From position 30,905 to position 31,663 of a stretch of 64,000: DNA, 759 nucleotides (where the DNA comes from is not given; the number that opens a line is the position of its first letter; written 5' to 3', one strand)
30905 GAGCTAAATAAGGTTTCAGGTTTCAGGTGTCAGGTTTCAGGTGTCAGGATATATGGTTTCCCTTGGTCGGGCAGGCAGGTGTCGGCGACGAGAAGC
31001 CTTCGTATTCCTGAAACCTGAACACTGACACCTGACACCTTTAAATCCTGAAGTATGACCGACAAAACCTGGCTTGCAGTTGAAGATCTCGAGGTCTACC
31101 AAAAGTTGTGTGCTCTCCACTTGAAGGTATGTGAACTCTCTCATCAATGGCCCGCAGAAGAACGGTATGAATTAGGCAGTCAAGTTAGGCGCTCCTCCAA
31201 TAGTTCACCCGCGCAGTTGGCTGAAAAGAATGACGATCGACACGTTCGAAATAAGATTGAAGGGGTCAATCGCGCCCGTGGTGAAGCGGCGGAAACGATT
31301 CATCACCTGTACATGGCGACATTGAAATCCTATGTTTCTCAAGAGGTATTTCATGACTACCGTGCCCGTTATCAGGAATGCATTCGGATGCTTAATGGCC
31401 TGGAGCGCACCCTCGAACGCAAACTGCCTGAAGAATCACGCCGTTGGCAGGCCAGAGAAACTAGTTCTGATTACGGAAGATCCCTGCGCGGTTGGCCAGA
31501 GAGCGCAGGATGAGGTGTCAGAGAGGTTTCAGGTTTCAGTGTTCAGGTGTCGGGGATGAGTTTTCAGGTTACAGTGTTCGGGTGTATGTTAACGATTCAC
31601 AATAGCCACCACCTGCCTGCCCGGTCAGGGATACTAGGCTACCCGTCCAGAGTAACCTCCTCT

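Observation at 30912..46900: A mosaic family of low-complexity repeat modules fills the intergenic gaps of the pilus / giant-protein region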

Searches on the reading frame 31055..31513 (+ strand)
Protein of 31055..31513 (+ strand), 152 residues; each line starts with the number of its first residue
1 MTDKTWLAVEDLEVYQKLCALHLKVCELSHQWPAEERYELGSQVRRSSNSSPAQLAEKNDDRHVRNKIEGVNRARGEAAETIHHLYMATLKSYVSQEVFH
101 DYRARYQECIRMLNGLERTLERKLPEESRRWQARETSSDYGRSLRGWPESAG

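Call 9: search_protein_families(library=pfam, proteins=[window:31055-31513:+])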
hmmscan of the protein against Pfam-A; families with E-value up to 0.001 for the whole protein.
window:31055-31513:+ (152 aa): 1 family
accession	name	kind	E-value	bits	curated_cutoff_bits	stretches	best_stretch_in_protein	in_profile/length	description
PF05635.17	23S_rRNA_IVP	-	5.9e-23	81.6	33.8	1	10-115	1-106/106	23S rRNA-intervening sequence protein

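Call 13: find_encoding_contigs(protein=window:31055-31513:+, flank=10000, max_places=10)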
Protein window:31055-31513:+ (152 aa): 6 contigs read that carry it; 6 places shown.
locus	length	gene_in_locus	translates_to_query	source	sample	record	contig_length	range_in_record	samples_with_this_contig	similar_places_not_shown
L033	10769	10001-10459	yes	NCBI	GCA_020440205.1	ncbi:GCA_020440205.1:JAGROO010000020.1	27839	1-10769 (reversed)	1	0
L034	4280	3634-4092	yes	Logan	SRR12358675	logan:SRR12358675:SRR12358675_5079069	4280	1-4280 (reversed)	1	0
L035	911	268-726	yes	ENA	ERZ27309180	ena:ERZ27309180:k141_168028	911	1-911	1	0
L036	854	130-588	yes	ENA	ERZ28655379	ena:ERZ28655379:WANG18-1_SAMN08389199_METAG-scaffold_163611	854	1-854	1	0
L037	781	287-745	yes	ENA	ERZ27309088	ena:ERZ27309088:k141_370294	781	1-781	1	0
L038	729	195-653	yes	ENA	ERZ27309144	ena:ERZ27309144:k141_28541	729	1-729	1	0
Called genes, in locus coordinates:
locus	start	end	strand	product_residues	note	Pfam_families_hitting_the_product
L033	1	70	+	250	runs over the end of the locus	PF03167:UDG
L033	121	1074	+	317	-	PF01479:S4, PF00849:PseudoU_synth_2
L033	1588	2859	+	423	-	PF00595:PDZ (weak), PF13180:PDZ_2, PF17820:PDZ_6, PF03572:Peptidase_S41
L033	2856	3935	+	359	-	PF00814:TsaD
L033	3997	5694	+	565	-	PF13401:AAA_22 (faint), PF05157:MshEN, PF00437:T2SSE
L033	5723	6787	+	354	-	PF00437:T2SSE, PF13401:AAA_22 (faint)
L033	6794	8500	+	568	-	PF05157:MshEN, PF00437:T2SSE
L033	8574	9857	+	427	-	PF28597:T2SSF_N, PF00482:T2SSF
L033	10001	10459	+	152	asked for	PF05635:23S_rRNA_IVP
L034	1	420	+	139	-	?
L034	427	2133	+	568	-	PF05157:MshEN, PF00437:T2SSE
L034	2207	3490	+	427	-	PF28597:T2SSF_N, PF00482:T2SSF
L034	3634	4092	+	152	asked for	PF05635:23S_rRNA_IVP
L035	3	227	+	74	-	?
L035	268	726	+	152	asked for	PF05635:23S_rRNA_IVP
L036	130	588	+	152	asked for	PF05635:23S_rRNA_IVP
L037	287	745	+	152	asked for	PF05635:23S_rRNA_IVP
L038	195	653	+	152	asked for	PF05635:23S_rRNA_IVP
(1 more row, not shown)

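Call 30: search_protein_families(library=ncbifam, proteins=[window:31055-31513:+], max_evalue=0.01)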
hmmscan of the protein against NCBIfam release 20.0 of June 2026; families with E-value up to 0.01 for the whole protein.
window:31055-31513:+ (152 aa): 3 families
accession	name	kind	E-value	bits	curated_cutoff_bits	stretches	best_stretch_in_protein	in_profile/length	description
TIGR02436.1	TIGR02436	subfamily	1.6e-21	76.6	24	1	14-120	1-108/109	four helix bundle protein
NF008911.0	PRK12275.1-2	subfamily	9.7e-13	48.6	137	1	10-121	5-116/118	hypothetical protein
NF008912.0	PRK12275.1-6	subfamily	4.5e-10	39.6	124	1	9-123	3-114/117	hypothetical protein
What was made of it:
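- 31055..31513 (+): Four-helix-bundle gene (PF05635 / TIGR02436, '23S rRNA intervening sequence protein'), the cargo of the bracket. Pfam E=5.9e-23 (call 9); TIGR02436 (call 30).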

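Call 31: find_homologous_proteins(query=window:31055-31513:+, max_evalue=0.00001)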
Query window:31055-31513:+ (152 aa): 2566 proteins with E <= 0.00001 among 2579 candidates; the best 120 are listed.
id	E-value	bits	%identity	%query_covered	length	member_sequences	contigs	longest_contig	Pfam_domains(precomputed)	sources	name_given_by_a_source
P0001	1.2e-96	339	100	100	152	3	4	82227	PF05635.18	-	-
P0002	6.2e-71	255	76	97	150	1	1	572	PF05635.18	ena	-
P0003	2.4e-70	253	76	97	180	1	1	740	PF05635.18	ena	-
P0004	3.7e-70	253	75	97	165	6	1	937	PF05635.18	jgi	-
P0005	1.5e-69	251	73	99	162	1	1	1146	PF05635.18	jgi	jgi:four helix bundle protein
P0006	1.7e-69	251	74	97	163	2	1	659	PF05635.18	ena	-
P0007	1.1e-68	248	73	99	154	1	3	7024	PF05635.18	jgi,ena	jgi:four helix bundle protein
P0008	1.3e-68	248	73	99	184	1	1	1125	PF05635.18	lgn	-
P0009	1.4e-68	248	77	92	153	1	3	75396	PF05635.18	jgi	-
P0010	1.9e-68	247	70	97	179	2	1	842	PF05635.18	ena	-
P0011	2.5e-68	247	72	99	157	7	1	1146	PF05635.18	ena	-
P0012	2.9e-68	247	72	95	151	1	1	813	PF05635.18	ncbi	-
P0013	3.7e-68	246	71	97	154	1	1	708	PF05635.18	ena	-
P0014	3.7e-68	246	74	97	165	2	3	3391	PF05635.18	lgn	-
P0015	3.7e-68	246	72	99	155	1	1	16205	PF05635.18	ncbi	-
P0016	6.5e-68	246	72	97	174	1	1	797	PF05635.18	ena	-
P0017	7.9e-68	245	72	97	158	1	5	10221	PF05635.18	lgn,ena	-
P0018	8.0e-68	245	70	97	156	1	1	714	PF05635.18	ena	-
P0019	8.4e-68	245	71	97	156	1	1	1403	PF05635.18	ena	-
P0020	8.5e-68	245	70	97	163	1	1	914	PF05635.18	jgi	jgi:four helix bundle protein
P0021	1.5e-67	244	72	95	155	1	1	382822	PF05635.18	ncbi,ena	-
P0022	1.5e-67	244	72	97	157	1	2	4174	PF05635.18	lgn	-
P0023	1.5e-67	244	73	99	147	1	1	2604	PF05635.18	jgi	jgi:four helix bundle protein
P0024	1.6e-67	244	71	97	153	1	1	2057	PF05635.18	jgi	jgi:four helix bundle protein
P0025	1.6e-67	244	75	93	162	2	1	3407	PF05635.18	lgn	-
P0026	1.9e-67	244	76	92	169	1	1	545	PF05635.18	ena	-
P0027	2.0e-67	244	76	92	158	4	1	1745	PF05635.18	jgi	-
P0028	2.1e-67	244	71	97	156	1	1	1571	PF05635.18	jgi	jgi:four helix bundle protein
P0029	2.4e-67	244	70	99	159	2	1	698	PF05635.18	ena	-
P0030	3.1e-67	243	72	97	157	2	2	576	PF05635.18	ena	-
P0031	3.1e-67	243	72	97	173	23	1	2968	PF05635.18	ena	-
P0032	3.2e-67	243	72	95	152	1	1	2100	PF05635.18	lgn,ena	-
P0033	3.3e-67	243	73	98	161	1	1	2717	PF05635.18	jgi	jgi:four helix bundle protein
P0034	3.3e-67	243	70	95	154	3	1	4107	PF05635.18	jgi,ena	-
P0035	3.5e-67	243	70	97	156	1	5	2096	PF05635.18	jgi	jgi:four helix bundle protein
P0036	4.1e-67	243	71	97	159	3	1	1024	PF05635.18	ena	-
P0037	4.4e-67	243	69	97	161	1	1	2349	PF05635.18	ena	-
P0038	4.5e-67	243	72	95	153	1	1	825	PF05635.18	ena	-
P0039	5.5e-67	243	72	95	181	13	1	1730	PF05635.18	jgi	jgi:four helix bundle protein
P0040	5.7e-67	243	69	99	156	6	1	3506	PF05635.18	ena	-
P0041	6.2e-67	242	72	97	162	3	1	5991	PF05635.18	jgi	-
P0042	6.2e-67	242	70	97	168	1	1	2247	PF05635.18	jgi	jgi:four helix bundle protein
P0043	6.7e-67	242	71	97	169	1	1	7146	PF05635.18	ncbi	-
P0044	7.0e-67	242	68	97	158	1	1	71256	PF05635.18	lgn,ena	-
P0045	7.0e-67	242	74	93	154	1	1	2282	PF05635.18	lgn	-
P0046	7.1e-67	242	72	95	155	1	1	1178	PF05635.18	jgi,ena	-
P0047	8.6e-67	242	71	97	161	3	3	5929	PF05635.18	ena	-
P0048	9.6e-67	242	68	97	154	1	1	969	PF05635.18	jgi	jgi:four helix bundle protein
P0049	1.1e-66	242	68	97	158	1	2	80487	PF05635.18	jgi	-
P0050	1.2e-66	242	69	97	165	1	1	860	PF05635.18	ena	-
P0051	1.4e-66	241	70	95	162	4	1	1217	PF05635.18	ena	-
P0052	1.6e-66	241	76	89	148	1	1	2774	PF05635.18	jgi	jgi:four helix bundle protein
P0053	1.6e-66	241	71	99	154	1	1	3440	PF05635.18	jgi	jgi:four helix bundle protein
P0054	1.6e-66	241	70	97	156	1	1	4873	PF05635.18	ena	-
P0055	1.7e-66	241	72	97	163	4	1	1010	PF05635.18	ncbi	-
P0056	1.7e-66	241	70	98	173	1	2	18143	PF05635.18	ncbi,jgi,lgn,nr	ncbi:MAG: four helix bundle protein [Lentisphaerae bacterium]|nr:four helix bundle protein [Lentisph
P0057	1.8e-66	241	72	97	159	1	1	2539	PF05635.18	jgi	jgi:four helix bundle protein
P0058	1.8e-66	241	68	99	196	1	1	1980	PF05635.18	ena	-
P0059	1.9e-66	241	69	97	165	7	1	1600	PF05635.18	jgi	jgi:four helix bundle protein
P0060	2.0e-66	241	71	97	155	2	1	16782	PF05635.18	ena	-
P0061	2.1e-66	241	70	99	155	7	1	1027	PF05635.18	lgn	-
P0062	2.1e-66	241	72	93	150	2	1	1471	PF05635.18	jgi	jgi:four helix bundle protein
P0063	2.2e-66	241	72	97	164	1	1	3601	PF05635.18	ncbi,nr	ncbi:MAG: four helix bundle protein [Verrucomicrobiota bacterium]|nr:four helix bundle protein [Verr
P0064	2.2e-66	241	69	99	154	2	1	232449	PF05635.18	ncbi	-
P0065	2.3e-66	241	69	97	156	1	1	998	PF05635.18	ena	-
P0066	2.6e-66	240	72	97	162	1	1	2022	PF05635.18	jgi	jgi:four helix bundle protein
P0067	2.7e-66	240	74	93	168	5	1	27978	PF05635.18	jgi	jgi:four helix bundle protein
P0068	2.7e-66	240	70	97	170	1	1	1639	PF05635.18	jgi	jgi:four helix bundle protein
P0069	2.7e-66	240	70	97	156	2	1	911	PF05635.18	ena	-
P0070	2.8e-66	240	70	97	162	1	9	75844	PF05635.18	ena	-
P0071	2.8e-66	240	70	97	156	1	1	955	PF05635.18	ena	-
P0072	2.9e-66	240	68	97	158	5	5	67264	PF05635.18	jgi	-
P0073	3.0e-66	240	71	95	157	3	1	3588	PF05635.18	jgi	jgi:four helix bundle protein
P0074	3.1e-66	240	69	97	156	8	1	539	PF05635.18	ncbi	-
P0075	3.2e-66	240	69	97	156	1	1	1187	PF05635.18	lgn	-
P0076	3.4e-66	240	72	97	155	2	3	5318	PF05635.18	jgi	jgi:four helix bundle protein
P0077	3.4e-66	240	71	97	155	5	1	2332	PF05635.18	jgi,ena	-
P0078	3.6e-66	240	69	97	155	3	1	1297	PF05635.18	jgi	jgi:four helix bundle protein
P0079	3.6e-66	240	70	97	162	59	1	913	PF05635.18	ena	-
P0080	3.7e-66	240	69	95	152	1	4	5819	PF05635.18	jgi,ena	jgi:four helix bundle protein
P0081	3.7e-66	240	70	100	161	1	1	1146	PF05635.18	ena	-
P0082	3.7e-66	240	72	95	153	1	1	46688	PF05635.18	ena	-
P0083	3.8e-66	240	69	95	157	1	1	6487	PF05635.18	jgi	jgi:four helix bundle protein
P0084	3.9e-66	240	69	97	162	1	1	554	PF05635.18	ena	-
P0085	4.0e-66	240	71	97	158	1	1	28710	PF05635.18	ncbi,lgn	ncbi:MAG: four helix bundle protein [Verrucomicrobiota bacterium]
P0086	4.1e-66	240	70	97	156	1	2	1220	PF05635.18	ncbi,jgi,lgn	jgi:four helix bundle protein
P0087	4.5e-66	240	71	97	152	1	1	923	PF05635.18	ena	-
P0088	5.3e-66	239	69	97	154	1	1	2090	PF05635.18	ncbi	-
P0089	5.5e-66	239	70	95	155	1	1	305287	PF05635.18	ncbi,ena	-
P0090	5.8e-66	239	68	97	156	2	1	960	PF05635.18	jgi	-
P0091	5.9e-66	239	70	96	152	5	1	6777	PF05635.18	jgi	-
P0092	5.9e-66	239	72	91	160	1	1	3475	PF05635.18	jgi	-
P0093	6.5e-66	239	74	93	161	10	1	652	PF05635.18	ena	-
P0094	6.5e-66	239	78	87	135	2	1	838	PF05635.18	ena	-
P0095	6.9e-66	239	71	97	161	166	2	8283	PF05635.18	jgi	jgi:four helix bundle protein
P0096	7.0e-66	239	72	95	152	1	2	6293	PF05635.18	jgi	jgi:four helix bundle protein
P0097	7.1e-66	239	72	95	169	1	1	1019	PF05635.18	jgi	jgi:four helix bundle protein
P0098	7.2e-66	239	71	97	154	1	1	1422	PF05635.18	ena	-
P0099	7.3e-66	239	68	97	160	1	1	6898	PF05635.18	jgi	jgi:four helix bundle protein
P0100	7.4e-66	239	72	95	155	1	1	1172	PF05635.18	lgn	-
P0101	7.5e-66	239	71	95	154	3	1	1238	PF05635.18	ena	-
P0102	8.2e-66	239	75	95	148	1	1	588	PF05635.18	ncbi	-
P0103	8.3e-66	239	68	97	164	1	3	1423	PF05635.18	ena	-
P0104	8.3e-66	239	68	97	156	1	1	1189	PF05635.18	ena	-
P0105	8.3e-66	239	70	97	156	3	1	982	PF05635.18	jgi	jgi:four helix bundle protein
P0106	8.5e-66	239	70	95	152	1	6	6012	PF05635.18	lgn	-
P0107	8.5e-66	239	69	97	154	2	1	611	PF05635.18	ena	-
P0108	8.5e-66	239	68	97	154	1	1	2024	PF05635.18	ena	-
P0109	9.3e-66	239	67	100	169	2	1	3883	PF05635.18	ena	-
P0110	9.8e-66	239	70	97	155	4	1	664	PF05635.18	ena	-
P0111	1.0e-65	239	72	97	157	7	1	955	PF05635.18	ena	-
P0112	1.1e-65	238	70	95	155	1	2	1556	PF05635.18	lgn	-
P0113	1.1e-65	238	68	97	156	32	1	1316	PF05635.18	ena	-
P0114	1.1e-65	238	69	97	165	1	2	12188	PF05635.18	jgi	-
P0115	1.1e-65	238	68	97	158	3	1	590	PF05635.18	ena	-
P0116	1.1e-65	238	68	97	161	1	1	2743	PF05635.18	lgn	-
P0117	1.2e-65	238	68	99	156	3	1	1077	PF05635.18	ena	-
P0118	1.2e-65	238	72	95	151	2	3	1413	PF05635.18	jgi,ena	-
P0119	1.2e-65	238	66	99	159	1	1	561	PF05635.18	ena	-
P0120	1.2e-65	238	69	97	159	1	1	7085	PF05635.18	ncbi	-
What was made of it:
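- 31055..31513 (+): There are 2566 homologues; the top 120 are 66-78% identical and mostly sit on contigs under 3 kb (call 31).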

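Call 32: find_encoding_contigs(protein=P0021, flank=10000, max_places=3)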
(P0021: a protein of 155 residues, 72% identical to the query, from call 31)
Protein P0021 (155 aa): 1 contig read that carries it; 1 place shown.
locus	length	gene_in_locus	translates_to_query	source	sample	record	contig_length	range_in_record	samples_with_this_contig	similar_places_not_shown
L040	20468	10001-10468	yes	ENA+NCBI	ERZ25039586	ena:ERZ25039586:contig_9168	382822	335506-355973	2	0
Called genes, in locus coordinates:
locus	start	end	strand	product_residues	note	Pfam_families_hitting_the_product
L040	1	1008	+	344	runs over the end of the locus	PF06452:CBM9_1 (faint), PF09459:EB_dh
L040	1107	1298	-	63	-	-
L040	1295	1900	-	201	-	PF03264:Cytochrom_NNT, PF14537:Cytochrom_c3_2 (faint), PF22113:Mtrc-MtrF_II-IV_dom (faint), PF14522:Cytochrome_C7 (faint)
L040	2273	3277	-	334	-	PF12625:Arabinose_bd, PF12833:HTH_18, PF00165:HTH_AraC (weak)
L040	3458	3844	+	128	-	-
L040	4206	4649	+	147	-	-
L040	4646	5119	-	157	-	-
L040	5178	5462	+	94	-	-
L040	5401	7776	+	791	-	PF08447:PAS_3, PF13426:PAS_9 (weak), PF08447:PAS_3, PF00989:PAS (weak), PF08448:PAS_4, PF13426:PAS_9 (weak), PF00512:HisKA, PF02518:HATPase_c, +1 more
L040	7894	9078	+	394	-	PF05231:MASE1, PF13188:PAS_8 (faint)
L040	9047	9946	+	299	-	PF00512:HisKA, PF02518:HATPase_c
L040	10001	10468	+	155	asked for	PF05635:23S_rRNA_IVP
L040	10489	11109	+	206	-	PF00072:Response_reg, PF08281:Sigma70_r4_2, PF00196:GerE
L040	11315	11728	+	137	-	PF00072:Response_reg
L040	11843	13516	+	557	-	-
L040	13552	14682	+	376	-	PF02405:MlaE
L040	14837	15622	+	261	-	PF00005:ABC_tran, PF13304:AAA_21 (weak)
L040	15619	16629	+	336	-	PF02470:MlaD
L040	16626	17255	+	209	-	PF03886:ABC_trans_aux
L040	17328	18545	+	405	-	PF11737:DUF3300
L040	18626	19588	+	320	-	PF11453:DUF2950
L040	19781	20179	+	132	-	-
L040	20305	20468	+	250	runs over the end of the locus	PF14366:DUF4410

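Call 33: find_encoding_contigs(protein=P0064, flank=10000, max_places=3)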
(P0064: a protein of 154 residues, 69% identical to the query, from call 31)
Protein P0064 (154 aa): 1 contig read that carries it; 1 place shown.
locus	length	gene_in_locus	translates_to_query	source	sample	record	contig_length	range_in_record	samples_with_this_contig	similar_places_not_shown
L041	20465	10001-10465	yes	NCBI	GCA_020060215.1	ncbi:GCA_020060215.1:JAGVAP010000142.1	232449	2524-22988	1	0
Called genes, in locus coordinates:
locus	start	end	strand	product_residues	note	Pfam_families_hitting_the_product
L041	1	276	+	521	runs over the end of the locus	PF06812:ImpA_N, PF16989:T6SS_VasJ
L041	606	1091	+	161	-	PF05591:T6SS_VipA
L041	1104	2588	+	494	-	PF05943:VipB, PF18945:VipB_2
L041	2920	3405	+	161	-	PF05638:T6SS_HCP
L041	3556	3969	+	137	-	PF04965:GPW_gp25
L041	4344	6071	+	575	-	PF05947:T6SS_TssF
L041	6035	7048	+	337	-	PF06996:T6SS_TssG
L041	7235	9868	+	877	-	PF02861:Clp_N, PF13191:AAA_16 (weak), PF00004:AAA, PF17871:AAA_lid_9, PF00004:AAA (weak), PF07724:AAA_2, PF07728:AAA_5, PF10431:ClpB_D2-small, +2 more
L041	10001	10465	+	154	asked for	PF05635:23S_rRNA_IVP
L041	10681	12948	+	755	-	PF05954:Phage_GPD, PF04717:Phage_base_V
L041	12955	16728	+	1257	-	PF09937:DUF2169, PF00805:Pentapeptide (weak), PF13576:Pentapeptide_3 (faint), PF00805:Pentapeptide, PF13599:Pentapeptide_4 (weak), PF00805:Pentapeptide (weak), PF13599:Pentapeptide_4 (weak), PF00805:Pentapeptide (weak)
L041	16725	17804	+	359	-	-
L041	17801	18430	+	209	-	PF12059:DUF3540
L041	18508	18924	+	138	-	PF13665:Tox-PAAR-like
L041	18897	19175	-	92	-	-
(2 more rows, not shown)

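Call 34: find_encoding_contigs(protein=P0009, flank=10000, max_places=3)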
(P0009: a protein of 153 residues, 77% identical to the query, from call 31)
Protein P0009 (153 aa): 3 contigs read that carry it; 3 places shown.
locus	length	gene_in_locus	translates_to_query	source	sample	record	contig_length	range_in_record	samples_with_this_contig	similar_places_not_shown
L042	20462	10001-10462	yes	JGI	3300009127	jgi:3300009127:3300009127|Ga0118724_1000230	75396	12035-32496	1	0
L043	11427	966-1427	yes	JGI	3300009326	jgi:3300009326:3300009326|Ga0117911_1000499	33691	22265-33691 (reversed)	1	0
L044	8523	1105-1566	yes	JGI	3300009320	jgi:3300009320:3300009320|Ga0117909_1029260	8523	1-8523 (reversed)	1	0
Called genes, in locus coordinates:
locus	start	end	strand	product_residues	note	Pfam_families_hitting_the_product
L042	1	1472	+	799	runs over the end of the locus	PF07591:PT-HINT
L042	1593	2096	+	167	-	PF14206:Cys_rich_CPCC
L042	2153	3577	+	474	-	PF14890:Intein_splicing (faint), PF07591:PT-HINT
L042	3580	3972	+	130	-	-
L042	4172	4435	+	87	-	-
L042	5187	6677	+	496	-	-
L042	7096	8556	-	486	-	-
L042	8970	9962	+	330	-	PF00702:Hydrolase, PF13419:HAD_2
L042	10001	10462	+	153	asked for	PF05635:23S_rRNA_IVP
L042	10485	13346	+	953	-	PF01074:Glyco_hydro_38N, PF09261:Alpha-mann_mid (weak), PF07748:Glyco_hydro_38C, PF17677:Glyco_hydro38C2 (weak)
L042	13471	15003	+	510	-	PF00884:Sulfatase, PF01663:Phosphodiest (faint), PF16347:SGSH_C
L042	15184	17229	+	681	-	PF00474:SSF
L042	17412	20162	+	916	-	PF16317:Glyco_hydro_99 (weak)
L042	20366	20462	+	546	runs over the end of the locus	PF00884:Sulfatase, PF01663:Phosphodiest (faint), PF16347:SGSH_C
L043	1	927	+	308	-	?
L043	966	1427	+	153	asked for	PF05635:23S_rRNA_IVP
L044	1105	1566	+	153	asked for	PF05635:23S_rRNA_IVP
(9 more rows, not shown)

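Call 59: search_dna_similar(query=window:31055-31513:+, collection=plasmids, mode=protein, max_evalue=0.000001, max_rows=30)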
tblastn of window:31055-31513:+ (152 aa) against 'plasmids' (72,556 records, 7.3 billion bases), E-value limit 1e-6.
Records with a match: 8; places in all: 8; records where one place covers at least 80% of the query: 0.
Best place of each record, by identity: <60% 8.
By first word of the organism name: Nostoc 8.
By predicted mobility (MOB-suite, as given by PLSDB): non-mobilizable 4; mobilizable 2; conjugative 2.
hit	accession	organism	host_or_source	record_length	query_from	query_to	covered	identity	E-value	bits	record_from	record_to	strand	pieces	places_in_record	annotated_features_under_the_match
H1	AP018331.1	Nostoc commune HK-02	-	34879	10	127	78%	36.1%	1e-7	57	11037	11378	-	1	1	S23 ribosomal protein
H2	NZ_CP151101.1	Nostoc sp. UHCC 0302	isolated culture,lake sediment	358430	10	125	76%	34.2%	6e-8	57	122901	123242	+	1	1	four helix bundle protein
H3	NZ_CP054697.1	Nostoc edaphicum CCNP1411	-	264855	10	125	76%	34.2%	8e-8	57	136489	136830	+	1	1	four helix bundle protein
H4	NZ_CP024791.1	Nostoc flagelliforme CCNUN1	cell culture,desert soil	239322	10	113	68%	38.1%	5e-9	61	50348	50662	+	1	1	four helix bundle protein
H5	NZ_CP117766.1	Nostoc sp. UHCC 0926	whole organism,lichen surface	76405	10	125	76%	33.3%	2e-8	59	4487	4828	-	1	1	four helix bundle protein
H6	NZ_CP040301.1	Nostoc sp. TCL26-01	Leiosporoceros dussii,pure culture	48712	10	125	76%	32.5%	1e-6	54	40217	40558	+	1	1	four helix bundle protein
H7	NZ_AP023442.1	Nostoc sp. MS1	-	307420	10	113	68%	36.2%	1e-7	56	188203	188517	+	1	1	four helix bundle protein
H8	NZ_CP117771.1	Nostoc sp. UHCC 0926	whole organism,lichen surface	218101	10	116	70%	32.2%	2e-7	56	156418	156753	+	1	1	four helix bundle protein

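Call 60: get_annotated_region(hit=H2, flank=1500)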
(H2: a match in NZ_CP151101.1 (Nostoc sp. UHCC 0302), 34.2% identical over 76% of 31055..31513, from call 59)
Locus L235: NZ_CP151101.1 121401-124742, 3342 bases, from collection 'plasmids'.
description: Nostoc sp. UHCC 0302 plasmid unnamed5, complete sequence
organism: Nostoc sp. UHCC 0302 (NCBI taxid 3134896)
taxonomy: Bacteria; Cyanobacteriota; Cyanophyceae; Nostocales; Nostocaceae; Nostoc; Nostoc sp. UHCC 0302
host: -; source: isolated culture,lake sediment; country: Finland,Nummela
typing (MOB-suite, as given by PLSDB): conjugative; replicon rep_cluster_1657; relaxase MOBV; mating-pair formation MPF_T
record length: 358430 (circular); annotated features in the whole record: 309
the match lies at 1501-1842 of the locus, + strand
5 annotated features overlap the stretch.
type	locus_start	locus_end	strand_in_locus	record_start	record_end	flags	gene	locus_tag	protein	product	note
CDS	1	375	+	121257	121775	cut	-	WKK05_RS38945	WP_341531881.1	hypothetical protein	-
CDS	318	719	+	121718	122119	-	-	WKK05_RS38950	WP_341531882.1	hypothetical protein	-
CDS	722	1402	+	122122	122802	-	-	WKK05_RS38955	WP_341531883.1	hypothetical protein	-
CDS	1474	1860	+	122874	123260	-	-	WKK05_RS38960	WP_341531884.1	four helix bundle protein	-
CDS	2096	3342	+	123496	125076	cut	-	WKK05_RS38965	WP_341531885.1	hypothetical protein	-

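Call 61: get_annotated_region(hit=H4, flank=1500)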
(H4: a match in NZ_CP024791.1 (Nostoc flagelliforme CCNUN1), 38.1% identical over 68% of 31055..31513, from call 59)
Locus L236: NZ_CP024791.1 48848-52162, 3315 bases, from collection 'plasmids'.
description: Nostoc flagelliforme CCNUN1 plasmid pNFSY06, complete sequence
organism: Nostoc flagelliforme CCNUN1 (NCBI taxid 2038116)
taxonomy: Bacteria; Cyanobacteriota; Cyanophyceae; Nostocales; Nostocaceae; Nostoc; Nostoc flagelliforme; Nostoc flagelliforme CCNUN1
host: -; source: cell culture,desert soil; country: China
typing (MOB-suite, as given by PLSDB): non-mobilizable; replicon rep_cluster_1622,rep_cluster_317
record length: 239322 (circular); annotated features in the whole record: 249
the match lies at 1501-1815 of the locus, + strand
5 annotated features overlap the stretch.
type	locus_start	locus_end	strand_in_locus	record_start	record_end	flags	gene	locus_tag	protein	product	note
CDS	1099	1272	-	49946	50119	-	-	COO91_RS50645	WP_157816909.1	hypothetical protein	-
CDS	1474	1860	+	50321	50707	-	-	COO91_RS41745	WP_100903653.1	four helix bundle protein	-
CDS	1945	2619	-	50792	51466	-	-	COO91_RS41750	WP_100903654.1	hypothetical protein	-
CDS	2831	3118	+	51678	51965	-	-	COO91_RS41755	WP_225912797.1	hypothetical protein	-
CDS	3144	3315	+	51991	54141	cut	-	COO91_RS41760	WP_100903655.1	hypothetical protein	-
